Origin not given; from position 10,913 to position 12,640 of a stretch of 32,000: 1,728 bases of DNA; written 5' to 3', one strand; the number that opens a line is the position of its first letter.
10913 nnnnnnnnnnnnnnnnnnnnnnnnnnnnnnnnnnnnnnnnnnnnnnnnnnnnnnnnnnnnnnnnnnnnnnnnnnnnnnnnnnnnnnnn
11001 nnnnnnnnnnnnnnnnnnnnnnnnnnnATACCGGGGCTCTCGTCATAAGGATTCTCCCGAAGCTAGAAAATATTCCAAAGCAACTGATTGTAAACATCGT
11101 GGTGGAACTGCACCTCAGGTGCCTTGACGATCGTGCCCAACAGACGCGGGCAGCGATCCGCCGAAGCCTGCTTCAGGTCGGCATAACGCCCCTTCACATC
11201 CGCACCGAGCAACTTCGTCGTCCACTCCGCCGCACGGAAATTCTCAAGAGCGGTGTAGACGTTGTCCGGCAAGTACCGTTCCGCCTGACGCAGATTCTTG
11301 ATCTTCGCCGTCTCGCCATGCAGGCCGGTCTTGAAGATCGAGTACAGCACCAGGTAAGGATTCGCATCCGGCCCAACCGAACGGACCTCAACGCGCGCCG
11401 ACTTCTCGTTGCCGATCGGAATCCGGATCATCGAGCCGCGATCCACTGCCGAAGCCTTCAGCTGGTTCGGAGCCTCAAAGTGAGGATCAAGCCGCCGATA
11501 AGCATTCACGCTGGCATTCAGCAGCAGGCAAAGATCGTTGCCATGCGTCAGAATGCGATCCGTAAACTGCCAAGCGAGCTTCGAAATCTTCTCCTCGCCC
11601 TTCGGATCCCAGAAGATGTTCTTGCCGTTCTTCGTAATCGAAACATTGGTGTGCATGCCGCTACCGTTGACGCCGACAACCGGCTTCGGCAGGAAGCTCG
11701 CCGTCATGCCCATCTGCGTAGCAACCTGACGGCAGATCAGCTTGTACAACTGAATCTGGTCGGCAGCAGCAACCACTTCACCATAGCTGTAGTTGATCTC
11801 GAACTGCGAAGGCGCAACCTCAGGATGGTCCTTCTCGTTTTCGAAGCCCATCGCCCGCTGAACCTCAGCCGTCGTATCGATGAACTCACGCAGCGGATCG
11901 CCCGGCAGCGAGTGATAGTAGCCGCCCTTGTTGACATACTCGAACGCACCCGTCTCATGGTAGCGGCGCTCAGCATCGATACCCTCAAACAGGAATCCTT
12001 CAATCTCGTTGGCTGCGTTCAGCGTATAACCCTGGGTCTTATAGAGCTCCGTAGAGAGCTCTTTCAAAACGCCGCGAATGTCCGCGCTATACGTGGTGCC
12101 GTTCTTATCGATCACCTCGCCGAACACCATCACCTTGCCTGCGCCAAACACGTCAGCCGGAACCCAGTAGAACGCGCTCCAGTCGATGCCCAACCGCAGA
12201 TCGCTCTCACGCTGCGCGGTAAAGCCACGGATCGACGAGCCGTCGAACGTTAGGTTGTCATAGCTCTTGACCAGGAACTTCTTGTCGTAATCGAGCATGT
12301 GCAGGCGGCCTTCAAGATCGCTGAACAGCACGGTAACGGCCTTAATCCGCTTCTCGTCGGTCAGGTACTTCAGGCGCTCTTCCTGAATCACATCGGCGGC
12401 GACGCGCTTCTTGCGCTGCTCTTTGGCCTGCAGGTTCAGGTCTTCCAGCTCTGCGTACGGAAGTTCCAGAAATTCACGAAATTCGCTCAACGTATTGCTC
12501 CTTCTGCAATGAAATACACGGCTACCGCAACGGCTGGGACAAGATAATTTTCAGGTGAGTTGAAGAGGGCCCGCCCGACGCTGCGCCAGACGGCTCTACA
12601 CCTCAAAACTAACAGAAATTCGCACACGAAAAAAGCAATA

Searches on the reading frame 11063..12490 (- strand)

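Call 9: search_protein_families(library=ncbifam, proteins=[window:11063-12490:-])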
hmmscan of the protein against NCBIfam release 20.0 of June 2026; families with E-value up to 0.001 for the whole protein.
window:11063-12490:- (475 aa): 5 families
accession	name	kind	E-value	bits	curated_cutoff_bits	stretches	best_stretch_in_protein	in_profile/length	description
TIGR00653.1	GlnA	equivalog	9.3e-82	275.2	429.15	1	40-413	3-393/462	type I glutamate--ammonia ligase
NF007006.0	PRK09469.1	equivalog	5.4e-49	167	845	1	186-399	175-389/469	glutamate--ammonia ligase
TIGR03105.1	gln_synth_III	equivalog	1.9e-47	161.7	469.6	1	43-442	4-416/435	type III glutamate--ammonia ligase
NF045547.1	GGputSyn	equivalog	3.2e-40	138.2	650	1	27-397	6-364/438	gamma-glutamylputrescine synthetase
NF041605.1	gln_syn_GlnII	equivalog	4.3e-13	49.1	500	1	80-385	35-324/333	glutamine synthetase GlnII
